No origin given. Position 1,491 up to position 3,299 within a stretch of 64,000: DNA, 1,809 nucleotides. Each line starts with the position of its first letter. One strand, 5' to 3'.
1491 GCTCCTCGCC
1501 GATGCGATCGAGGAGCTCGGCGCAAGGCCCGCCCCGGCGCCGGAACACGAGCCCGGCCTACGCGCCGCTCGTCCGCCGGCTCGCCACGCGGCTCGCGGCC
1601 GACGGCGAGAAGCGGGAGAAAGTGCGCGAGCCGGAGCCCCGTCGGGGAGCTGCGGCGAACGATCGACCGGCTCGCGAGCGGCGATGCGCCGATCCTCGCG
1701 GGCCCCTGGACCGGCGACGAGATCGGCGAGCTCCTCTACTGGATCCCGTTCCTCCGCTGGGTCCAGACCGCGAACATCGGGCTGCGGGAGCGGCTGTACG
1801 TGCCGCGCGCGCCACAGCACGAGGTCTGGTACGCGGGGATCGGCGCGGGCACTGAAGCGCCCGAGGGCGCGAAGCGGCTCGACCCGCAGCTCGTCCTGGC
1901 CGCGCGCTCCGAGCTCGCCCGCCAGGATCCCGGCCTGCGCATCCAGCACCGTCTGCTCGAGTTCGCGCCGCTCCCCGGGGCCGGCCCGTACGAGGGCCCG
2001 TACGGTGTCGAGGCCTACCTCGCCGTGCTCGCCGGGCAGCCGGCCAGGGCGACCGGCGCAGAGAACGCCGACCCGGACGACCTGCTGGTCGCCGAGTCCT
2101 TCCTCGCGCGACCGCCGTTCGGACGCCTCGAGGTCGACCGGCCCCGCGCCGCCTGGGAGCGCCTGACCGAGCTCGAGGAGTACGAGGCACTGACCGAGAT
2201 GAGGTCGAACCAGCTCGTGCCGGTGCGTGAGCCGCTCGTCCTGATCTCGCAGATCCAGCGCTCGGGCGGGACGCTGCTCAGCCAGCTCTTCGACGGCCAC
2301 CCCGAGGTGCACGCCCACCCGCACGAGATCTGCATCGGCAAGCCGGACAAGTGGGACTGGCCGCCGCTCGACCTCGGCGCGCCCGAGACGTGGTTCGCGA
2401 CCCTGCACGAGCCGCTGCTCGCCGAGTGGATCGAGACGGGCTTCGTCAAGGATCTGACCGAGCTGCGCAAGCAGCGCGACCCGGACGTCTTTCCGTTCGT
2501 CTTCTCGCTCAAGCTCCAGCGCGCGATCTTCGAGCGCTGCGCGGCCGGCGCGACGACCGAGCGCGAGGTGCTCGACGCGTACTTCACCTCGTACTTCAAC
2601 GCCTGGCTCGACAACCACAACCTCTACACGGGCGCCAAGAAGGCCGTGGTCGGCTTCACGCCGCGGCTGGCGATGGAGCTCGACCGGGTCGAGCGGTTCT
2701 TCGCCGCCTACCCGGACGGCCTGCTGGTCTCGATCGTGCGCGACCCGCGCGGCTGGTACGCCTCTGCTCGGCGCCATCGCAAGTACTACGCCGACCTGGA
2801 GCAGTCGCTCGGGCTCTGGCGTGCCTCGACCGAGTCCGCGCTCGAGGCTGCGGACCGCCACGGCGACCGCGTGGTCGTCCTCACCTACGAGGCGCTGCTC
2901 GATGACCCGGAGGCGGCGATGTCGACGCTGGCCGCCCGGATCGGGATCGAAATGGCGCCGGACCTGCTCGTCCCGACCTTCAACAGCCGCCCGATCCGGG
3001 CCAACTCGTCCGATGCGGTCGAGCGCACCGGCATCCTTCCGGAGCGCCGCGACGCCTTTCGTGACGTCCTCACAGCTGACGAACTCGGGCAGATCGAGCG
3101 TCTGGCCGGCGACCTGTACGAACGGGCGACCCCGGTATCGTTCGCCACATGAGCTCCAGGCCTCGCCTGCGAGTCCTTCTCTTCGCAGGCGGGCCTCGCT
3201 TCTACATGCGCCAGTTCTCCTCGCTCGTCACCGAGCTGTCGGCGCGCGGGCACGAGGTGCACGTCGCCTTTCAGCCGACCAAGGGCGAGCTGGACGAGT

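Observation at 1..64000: Glycan super-locus with three PAPS-type sulfotransferases: predicted sulfated, heavily methylated fucose/xylose/uronate-type polysaccharide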

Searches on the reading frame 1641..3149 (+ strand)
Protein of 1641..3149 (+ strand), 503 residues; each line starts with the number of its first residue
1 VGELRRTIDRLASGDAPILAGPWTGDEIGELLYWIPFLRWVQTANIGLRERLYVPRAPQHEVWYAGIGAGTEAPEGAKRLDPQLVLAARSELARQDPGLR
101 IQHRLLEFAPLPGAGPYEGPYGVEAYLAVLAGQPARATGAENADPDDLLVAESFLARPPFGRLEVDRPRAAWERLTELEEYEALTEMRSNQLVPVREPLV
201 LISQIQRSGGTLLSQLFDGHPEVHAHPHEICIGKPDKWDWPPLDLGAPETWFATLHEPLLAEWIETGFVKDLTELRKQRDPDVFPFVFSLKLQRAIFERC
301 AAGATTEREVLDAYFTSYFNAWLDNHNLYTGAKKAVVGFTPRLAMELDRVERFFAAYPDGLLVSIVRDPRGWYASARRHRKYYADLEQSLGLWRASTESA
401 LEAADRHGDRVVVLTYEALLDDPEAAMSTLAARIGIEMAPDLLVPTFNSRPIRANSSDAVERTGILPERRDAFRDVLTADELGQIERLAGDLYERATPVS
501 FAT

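Call 13: search_protein_families(library=pfam, max_evalue=0.01, proteins=[window:1641-3119:+])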
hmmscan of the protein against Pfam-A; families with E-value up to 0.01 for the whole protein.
seq(493 aa): 3 families
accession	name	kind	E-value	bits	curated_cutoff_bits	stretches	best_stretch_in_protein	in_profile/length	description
PF13469.12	Sulfotransfer_3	-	1e-14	55.8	27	1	202-439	4-215/216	Sulfotransferase family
PF00685.33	Sulfotransfer_1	-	0.0019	18.1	22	0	386-444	133-189/255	Sulfotransferase domain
PF17784.7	Sulfotransfer_4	-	0.0076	16.5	22.8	0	350-379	81-110/215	Sulfotransferase domain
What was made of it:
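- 2142..3152 (+): Sulfotransferase domain (Sulfotransfer_3), the C-terminal part of the fusion gene 217-3152. Pfam 55.8 bits against a cut-off of 27 (call 13).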

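Call 18: search_protein_families(library=ncbifam, max_evalue=0.01, proteins=[window:1641-3119:+])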
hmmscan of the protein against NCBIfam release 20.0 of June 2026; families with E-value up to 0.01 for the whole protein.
seq(493 aa): 0 families

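Call 19: find_homologous_proteins(query=window:1641-3149:+, max_evalue=0.00001)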
Query window:1641-3149:+ (503 aa): 1791 proteins with E <= 0.00001 among 8000 candidates; the best 120 are listed.
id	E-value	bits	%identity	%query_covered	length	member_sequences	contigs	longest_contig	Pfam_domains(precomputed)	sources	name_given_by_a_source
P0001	0.0e+0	1143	100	100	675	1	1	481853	PF13469.13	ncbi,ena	-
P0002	0.0e+0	1090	95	100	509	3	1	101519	PF13469.13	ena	-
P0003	5.8e-290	980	85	100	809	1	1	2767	PF13469.13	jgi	-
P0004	1.8e-269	913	80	100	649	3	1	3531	PF13469.13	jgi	jgi:hypothetical protein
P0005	2.2e-233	794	92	75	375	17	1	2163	PF13469.13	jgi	jgi:Sulfotransferase family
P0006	4.0e-216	737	72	93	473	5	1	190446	PF13469.13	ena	-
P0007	1.4e-196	672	94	62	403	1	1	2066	PF13469.13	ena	-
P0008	4.0e-186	638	73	78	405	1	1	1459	PF13469.13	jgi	jgi:hypothetical protein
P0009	8.3e-164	564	80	61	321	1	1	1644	PF13469.13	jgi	jgi:Sulfotransferase family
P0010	2.5e-161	556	71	68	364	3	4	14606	PF13469.13,PF00685.34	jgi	jgi:LPS sulfotransferase NodH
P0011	1.1e-151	524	70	64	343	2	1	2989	PF13469.13,PF00685.34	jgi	-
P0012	1.4e-151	524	69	65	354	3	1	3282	PF13469.13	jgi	jgi:hypothetical protein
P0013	4.5e-151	522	69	65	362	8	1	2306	PF13469.13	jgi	jgi:hypothetical protein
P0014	2.2e-146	506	66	65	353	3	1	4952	PF13469.13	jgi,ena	jgi:hypothetical protein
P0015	1.0e-145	504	65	65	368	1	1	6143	PF13469.13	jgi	jgi:Sulfotransferase family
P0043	8.8e-126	439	61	64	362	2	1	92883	PF13469.13,PF00685.34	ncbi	ncbi:MAG TPA: sulfotransferase [Gaiellaceae bacterium]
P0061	1.1e-123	432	61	65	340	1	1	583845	PF13469.13,PF00685.34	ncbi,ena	-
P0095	9.1e-121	422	60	65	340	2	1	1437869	PF13469.13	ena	-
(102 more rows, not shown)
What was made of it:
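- The NCBI protein set contains the truncated 675-aa ORF (call 19).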

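Call 20: find_encoding_contigs(protein=P0001, flank=10000, max_places=3)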
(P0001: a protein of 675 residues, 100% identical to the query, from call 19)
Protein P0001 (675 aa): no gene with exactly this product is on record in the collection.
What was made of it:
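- Tried and rejected: Looking it up by the exact 675-aa protein failed (call 20).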

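Call 21: find_encoding_contigs(protein=P0043, flank=10000, max_places=3)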
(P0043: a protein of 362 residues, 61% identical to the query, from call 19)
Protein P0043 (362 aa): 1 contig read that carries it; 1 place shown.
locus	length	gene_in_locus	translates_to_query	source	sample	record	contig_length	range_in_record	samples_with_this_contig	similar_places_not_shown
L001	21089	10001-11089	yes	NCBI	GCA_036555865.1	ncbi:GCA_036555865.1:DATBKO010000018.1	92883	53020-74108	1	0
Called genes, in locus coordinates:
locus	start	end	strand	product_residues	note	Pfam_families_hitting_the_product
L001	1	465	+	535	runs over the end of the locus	-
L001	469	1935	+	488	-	-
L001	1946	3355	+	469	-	-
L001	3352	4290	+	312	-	PF00685:Sulfotransfer_1 (faint), PF13469:Sulfotransfer_3 (weak)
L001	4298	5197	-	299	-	-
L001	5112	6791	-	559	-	-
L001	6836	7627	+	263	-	PF02475:TRM5-TYW2_MTfase (weak), PF05050:Methyltransf_21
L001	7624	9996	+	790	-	-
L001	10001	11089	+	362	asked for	PF00685:Sulfotransfer_1 (faint), PF13469:Sulfotransfer_3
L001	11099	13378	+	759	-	-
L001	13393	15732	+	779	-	-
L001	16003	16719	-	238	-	PF13489:Methyltransf_23, PF13847:Methyltransf_31, PF08241:Methyltransf_11, PF08242:Methyltransf_12, PF13649:Methyltransf_25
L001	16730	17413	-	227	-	PF00702:Hydrolase, PF12710:HAD, PF13419:HAD_2, PF13242:Hydrolase_like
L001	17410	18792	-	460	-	PF05159:Capsule_synth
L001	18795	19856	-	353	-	PF13439:Glyco_transf_4, PF13579:Glyco_trans_4_4, PF00534:Glycos_transf_1, PF13692:Glyco_trans_1_4, PF13524:Glyco_trans_1_2, PF20706:GT4-conflict (weak)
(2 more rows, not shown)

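Call 34: find_related_loci(query=A2, collection=genome_contigs, flank=10000)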
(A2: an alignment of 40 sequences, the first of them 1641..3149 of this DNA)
Query A2 (503 aa) in genome_contigs; peptide patterns used: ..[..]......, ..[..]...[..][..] (x = any residue, [..] = any of these).
180 stretches matched a pattern; 127 encode a relative of the query (tblastn E <= 1e-3); the best 80 are kept; 73 distinct loci.
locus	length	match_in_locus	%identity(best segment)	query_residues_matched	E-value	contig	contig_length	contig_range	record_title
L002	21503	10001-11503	95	3-503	0e+0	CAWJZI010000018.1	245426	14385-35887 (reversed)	MAG: uncultured Actinomycetes bacterium isolate MFD07639.bin.2.20 genome assembly, contig: contig_4645, whole genome sho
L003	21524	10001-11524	82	3-503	0e+0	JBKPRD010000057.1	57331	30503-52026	MAG: Actinomycetota bacterium isolate GS_EKS_MAG_00058 GS_EKS_000000617453, whole genome shotgun sequence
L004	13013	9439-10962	82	3-503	0e+0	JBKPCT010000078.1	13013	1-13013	MAG: Actinomycetota bacterium isolate GB_EKS_MAG_00044 GB_EKS_000000044196, whole genome shotgun sequence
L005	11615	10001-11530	81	1-503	0e+0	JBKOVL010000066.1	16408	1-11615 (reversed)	MAG: Actinomycetota bacterium isolate GM_EKS_MAG_00045 GM_EKS_000000037502, whole genome shotgun sequence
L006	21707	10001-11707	48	13-499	5e-147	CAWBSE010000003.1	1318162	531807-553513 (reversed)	MAG: uncultured Actinomycetes bacterium isolate MFD02134.bin.1.280 genome assembly, contig: contig_11209, whole genome s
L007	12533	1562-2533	62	172-495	1e-129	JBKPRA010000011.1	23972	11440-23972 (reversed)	MAG: Actinomycetota bacterium isolate GS_EKS_MAG_00061 GS_EKS_000001432021, whole genome shotgun sequence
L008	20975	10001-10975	61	172-495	5e-126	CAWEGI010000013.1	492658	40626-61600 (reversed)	MAG: uncultured Actinomycetes bacterium isolate MFD09126.bin.2.1 genome assembly, contig: contig_7061, whole genome shot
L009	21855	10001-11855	62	3-496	4e-125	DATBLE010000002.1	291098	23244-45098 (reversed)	MAG TPA_asm: Gaiellaceae bacterium isolate SMAG_U3964 k141_2039148, whole genome shotgun sequence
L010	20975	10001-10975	61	172-495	4e-124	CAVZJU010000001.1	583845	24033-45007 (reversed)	MAG: uncultured Actinomycetes bacterium isolate MFD05442.bin.1.340 genome assembly, contig: contig_12369, whole genome s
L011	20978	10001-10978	60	172-496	3e-122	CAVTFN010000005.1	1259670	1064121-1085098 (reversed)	MAG: uncultured Actinomycetes bacterium isolate MFD00822.bin.1.231 genome assembly, contig: contig_44183, whole genome s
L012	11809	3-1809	60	20-496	6e-119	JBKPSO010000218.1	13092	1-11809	MAG: Actinomycetota bacterium isolate GS_EKS_MAG_00020 GS_EKS_000001286559, whole genome shotgun sequence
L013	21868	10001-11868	58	3-496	5e-117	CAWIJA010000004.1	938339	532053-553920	MAG: uncultured Actinomycetes bacterium isolate MFD04944.bin.2.125 genome assembly, contig: contig_46855, whole genome s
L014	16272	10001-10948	60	173-489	4e-115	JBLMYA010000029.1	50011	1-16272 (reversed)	MAG: Verrucomicrobiota bacterium isolate MAG241 PRJNA957066_bin23_renamed_28, whole genome shotgun sequence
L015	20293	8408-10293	60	4-497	1e-122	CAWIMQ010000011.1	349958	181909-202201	MAG: uncultured Actinomycetes bacterium isolate MFD04944.bin.1.205 genome assembly, contig: contig_83242, whole genome s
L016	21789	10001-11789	57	4-502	1e-134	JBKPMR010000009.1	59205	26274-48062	MAG: Actinomycetota bacterium isolate GS_HAYS_MAG_00061 GS_HAYS_000002741896, whole genome shotgun sequence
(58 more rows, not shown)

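Call 44: find_encoding_contigs(protein=P0002, flank=10000, max_places=2)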
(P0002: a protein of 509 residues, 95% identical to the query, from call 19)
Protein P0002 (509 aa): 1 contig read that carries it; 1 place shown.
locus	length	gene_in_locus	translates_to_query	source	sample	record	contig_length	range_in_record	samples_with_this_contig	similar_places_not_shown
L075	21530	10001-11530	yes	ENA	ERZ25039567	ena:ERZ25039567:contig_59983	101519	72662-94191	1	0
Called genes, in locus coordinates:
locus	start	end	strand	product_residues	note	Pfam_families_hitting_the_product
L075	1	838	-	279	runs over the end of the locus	-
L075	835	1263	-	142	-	-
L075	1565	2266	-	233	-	PF13489:Methyltransf_23, PF13847:Methyltransf_31, PF08241:Methyltransf_11, PF08242:Methyltransf_12, PF13649:Methyltransf_25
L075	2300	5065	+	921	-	-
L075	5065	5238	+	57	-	-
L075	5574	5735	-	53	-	-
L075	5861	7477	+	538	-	-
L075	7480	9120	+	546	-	PF13469:Sulfotransfer_3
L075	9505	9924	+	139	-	-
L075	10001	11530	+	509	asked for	PF13469:Sulfotransfer_3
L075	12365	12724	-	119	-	-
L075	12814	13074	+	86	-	-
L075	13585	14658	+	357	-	-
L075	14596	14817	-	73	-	-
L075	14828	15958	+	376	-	-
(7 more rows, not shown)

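Call 45: predict_structure(alignment_id=A2)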
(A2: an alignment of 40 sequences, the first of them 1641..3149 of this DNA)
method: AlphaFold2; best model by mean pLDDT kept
length: 503 residues; sequences in the alignment: 40
mean_pLDDT: 71.9   pTM: 0.65
mean pLDDT of the five models: 71.9, 71.6, 71.0, 69.8, 68.8
residues with pLDDT >= 90: 140; 70-90: 165; 50-70: 80; < 50: 118
segments of 3 or more residues with pLDDT < 50: 1-5, 14-112, 281-284, 499-503
pLDDT, mean of each block of 10 residues (from residue 1): 48 44 41 35 33 38 36 41 45 38 40 72 79 86 73 68 80 73 83 89 82 87 75 60 90 80 57 51 62 92 95 90 65 84 86 93 94 88 91 92 94 93 94 94 80 58 80 91 94 75 33
secondary structure, 60 per line:
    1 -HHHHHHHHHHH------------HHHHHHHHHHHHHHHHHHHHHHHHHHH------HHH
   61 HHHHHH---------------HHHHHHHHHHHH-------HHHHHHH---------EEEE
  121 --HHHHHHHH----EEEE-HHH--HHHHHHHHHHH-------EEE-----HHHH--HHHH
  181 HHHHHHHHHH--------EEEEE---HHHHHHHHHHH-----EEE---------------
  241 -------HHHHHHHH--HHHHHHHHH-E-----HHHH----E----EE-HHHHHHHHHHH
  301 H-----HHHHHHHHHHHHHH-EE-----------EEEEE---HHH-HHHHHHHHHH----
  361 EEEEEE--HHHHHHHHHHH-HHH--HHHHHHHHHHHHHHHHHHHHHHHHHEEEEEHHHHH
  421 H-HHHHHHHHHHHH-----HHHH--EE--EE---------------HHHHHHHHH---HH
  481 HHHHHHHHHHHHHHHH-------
elements in order: H2-12 H25-51 H58-66 H82-93 H101-107 E117-120 H123-130 E135-138 H145-155 E163-165 H171-174 H177-190 E199-203 H207-217 E223-225 H248-255 H258-266 H274-277 H290-301 H307-320 E335-339 H347-356 E361-366 H369-379 H386-410 E411-415 H416-421 H423-434 H440-443 H467-475 H479-496
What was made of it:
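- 1641..2141 (+): Middle domain of the fusion gene ('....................'), of unknown function. It equals the first part of the C-terminal extension found in long-form family members. AlphaFold confidence is low for residues 14-112 (pLDDT below 50) and moderate to good from about residue 113 (call 45).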
